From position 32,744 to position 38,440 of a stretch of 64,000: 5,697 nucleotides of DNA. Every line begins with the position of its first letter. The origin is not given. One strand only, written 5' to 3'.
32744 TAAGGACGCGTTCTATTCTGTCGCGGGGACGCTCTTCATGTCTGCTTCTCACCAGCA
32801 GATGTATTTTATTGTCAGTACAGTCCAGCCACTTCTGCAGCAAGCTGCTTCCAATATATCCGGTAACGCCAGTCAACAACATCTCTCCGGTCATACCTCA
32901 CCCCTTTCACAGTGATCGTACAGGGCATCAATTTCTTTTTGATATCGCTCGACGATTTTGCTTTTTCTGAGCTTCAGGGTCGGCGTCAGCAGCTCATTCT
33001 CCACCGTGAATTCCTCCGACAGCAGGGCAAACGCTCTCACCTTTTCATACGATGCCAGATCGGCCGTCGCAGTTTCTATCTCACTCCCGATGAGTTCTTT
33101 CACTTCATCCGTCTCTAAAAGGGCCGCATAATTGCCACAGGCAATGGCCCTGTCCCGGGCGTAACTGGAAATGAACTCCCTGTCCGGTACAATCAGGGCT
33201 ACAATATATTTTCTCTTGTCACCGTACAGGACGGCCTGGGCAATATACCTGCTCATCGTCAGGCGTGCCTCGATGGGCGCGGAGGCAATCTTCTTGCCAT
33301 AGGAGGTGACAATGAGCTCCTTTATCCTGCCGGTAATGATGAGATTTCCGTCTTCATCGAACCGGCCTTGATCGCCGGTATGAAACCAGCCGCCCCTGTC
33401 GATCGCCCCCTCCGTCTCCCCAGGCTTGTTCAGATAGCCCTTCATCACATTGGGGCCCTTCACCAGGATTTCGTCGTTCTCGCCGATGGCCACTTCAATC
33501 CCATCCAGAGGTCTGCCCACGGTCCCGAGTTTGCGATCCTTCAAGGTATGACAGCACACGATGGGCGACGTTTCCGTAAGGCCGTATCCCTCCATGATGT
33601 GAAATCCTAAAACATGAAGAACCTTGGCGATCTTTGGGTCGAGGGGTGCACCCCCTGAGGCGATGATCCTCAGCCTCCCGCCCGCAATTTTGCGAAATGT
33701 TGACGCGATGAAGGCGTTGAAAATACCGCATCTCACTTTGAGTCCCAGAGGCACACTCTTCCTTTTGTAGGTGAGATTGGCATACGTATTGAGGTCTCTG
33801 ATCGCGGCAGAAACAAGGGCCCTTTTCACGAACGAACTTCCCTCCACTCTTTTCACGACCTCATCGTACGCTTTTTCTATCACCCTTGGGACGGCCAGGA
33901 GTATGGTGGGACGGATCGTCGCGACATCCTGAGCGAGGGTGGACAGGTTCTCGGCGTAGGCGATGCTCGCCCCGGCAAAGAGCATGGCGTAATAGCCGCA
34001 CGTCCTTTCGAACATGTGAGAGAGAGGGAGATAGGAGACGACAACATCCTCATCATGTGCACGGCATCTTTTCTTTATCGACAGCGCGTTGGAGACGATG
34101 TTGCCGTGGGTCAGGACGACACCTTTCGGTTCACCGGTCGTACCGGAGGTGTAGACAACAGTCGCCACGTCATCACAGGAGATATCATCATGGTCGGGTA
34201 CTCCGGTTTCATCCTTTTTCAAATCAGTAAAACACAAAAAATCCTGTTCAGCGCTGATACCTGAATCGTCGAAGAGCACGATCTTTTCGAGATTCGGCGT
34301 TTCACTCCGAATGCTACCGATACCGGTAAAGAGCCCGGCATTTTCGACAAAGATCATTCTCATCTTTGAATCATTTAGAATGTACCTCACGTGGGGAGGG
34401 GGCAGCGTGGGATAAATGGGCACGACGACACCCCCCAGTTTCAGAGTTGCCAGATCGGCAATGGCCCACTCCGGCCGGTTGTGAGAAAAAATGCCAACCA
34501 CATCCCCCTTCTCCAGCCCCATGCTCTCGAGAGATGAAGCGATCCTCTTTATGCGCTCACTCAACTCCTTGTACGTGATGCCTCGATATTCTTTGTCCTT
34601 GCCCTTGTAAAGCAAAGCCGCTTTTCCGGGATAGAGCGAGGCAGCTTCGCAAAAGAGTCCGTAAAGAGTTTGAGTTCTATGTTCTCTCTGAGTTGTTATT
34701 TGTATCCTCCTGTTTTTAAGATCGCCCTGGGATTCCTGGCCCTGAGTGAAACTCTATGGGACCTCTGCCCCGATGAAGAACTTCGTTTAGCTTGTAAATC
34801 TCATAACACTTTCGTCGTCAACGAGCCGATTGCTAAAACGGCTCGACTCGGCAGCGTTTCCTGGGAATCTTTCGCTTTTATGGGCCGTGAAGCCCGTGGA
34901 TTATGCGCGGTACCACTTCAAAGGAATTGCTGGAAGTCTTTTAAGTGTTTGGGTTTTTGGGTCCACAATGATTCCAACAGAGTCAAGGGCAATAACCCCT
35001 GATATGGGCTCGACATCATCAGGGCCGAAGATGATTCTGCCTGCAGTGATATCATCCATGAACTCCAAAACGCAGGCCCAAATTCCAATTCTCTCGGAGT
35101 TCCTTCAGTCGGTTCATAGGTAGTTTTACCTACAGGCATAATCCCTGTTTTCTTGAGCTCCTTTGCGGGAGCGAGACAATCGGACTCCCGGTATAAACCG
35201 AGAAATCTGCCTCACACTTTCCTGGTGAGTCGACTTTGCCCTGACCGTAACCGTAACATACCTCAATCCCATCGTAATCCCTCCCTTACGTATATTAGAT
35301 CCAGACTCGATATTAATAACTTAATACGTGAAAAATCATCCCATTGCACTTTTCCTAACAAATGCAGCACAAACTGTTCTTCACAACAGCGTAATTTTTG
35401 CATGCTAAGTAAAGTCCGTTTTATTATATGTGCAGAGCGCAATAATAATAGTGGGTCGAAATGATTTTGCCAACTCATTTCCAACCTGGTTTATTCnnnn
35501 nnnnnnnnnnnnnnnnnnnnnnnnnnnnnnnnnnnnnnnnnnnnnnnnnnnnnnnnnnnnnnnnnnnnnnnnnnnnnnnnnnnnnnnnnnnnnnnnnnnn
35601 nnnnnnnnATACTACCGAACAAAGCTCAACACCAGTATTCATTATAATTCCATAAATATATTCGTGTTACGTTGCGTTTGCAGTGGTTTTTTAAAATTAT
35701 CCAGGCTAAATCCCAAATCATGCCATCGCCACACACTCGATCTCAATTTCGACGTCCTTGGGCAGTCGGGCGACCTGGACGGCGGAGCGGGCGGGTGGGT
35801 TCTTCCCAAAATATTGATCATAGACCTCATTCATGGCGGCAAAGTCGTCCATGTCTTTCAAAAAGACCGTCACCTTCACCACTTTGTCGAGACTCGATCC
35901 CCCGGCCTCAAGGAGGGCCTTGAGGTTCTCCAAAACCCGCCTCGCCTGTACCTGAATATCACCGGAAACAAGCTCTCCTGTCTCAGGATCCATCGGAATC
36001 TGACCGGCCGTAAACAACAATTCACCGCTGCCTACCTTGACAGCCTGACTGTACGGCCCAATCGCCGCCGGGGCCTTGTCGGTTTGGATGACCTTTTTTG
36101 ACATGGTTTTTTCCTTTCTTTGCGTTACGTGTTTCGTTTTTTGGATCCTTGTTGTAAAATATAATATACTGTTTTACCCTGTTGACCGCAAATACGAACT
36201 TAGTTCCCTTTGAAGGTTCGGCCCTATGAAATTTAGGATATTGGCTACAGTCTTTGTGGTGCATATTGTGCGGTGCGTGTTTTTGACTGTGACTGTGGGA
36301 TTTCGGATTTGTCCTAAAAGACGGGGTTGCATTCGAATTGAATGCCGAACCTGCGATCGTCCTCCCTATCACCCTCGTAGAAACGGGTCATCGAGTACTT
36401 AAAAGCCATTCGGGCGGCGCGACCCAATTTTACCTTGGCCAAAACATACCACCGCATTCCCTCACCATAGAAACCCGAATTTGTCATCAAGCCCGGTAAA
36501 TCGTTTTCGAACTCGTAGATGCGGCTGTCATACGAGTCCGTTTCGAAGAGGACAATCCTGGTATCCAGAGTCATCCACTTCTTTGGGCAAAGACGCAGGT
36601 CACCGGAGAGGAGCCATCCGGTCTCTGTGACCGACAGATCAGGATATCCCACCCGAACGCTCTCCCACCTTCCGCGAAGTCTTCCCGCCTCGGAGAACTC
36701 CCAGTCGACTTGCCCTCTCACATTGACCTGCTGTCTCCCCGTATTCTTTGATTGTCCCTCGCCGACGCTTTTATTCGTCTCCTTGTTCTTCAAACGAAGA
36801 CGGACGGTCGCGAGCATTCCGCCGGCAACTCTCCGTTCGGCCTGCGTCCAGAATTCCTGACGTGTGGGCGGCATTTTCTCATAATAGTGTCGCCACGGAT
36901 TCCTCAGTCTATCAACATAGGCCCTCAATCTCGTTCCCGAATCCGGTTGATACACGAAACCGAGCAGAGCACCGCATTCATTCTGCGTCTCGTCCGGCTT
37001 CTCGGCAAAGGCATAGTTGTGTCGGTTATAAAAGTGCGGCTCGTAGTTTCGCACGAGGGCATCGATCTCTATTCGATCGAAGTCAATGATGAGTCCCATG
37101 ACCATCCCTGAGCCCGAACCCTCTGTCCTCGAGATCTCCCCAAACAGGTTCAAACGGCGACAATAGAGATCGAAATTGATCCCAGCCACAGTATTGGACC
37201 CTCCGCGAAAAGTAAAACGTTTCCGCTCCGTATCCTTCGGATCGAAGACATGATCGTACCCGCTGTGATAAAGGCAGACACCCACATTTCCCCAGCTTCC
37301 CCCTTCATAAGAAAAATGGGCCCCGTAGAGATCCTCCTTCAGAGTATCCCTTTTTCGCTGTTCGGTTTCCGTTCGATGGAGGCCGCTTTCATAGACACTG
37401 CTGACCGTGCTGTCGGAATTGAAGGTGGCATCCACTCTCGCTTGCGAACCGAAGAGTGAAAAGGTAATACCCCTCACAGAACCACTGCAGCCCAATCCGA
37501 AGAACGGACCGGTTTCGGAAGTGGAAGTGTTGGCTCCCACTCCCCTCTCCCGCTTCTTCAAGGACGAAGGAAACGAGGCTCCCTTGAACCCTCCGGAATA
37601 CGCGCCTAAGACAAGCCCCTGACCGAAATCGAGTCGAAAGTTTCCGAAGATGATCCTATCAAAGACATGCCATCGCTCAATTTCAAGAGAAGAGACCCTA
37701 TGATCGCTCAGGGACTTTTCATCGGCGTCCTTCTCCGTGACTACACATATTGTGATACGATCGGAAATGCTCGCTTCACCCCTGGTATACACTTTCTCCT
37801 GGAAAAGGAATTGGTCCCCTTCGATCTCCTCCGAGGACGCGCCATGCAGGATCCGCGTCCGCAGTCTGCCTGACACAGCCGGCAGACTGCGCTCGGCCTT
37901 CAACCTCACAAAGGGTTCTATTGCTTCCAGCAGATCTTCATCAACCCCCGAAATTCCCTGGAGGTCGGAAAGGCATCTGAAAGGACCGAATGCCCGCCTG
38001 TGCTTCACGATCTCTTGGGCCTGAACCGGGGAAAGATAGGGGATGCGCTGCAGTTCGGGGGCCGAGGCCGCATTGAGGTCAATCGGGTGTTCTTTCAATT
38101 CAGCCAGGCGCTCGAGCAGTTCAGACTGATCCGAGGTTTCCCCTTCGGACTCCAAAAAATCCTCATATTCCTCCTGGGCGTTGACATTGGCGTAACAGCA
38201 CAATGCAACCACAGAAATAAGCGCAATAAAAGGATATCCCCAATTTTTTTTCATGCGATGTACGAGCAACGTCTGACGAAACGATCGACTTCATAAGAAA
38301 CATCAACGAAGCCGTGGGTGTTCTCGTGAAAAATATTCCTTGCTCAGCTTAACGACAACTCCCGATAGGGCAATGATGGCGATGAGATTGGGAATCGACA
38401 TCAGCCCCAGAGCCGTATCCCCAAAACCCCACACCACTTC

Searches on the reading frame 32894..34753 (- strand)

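Call 39: search_protein_families(library=pfam, max_evalue=0.00001, proteins=[window:32894-34753:-])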
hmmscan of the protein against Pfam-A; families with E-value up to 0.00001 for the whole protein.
window:32894-34753:- (620 aa): 2 families
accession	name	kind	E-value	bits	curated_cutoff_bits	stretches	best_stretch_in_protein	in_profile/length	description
PF00501.34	AMP-binding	-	1e-87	294.9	29.9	1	36-441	3-384/384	AMP-binding enzyme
PF23562.2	AMP-binding_C_3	-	4.3e-10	40.5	20.8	1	479-614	2-122/124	AMP-binding enzyme C-terminal domain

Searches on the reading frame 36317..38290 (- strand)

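Call 39: search_protein_families(library=pfam, max_evalue=0.00001, proteins=[window:36317-38290:-])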
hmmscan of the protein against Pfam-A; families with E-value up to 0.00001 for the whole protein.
window:36317-38290:- (658 aa): 1 family
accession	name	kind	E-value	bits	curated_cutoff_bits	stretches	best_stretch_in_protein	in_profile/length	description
PF12836.13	HHH_3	-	7.8e-17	61.6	27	1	67-129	3-65/65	Helix-hairpin-helix motif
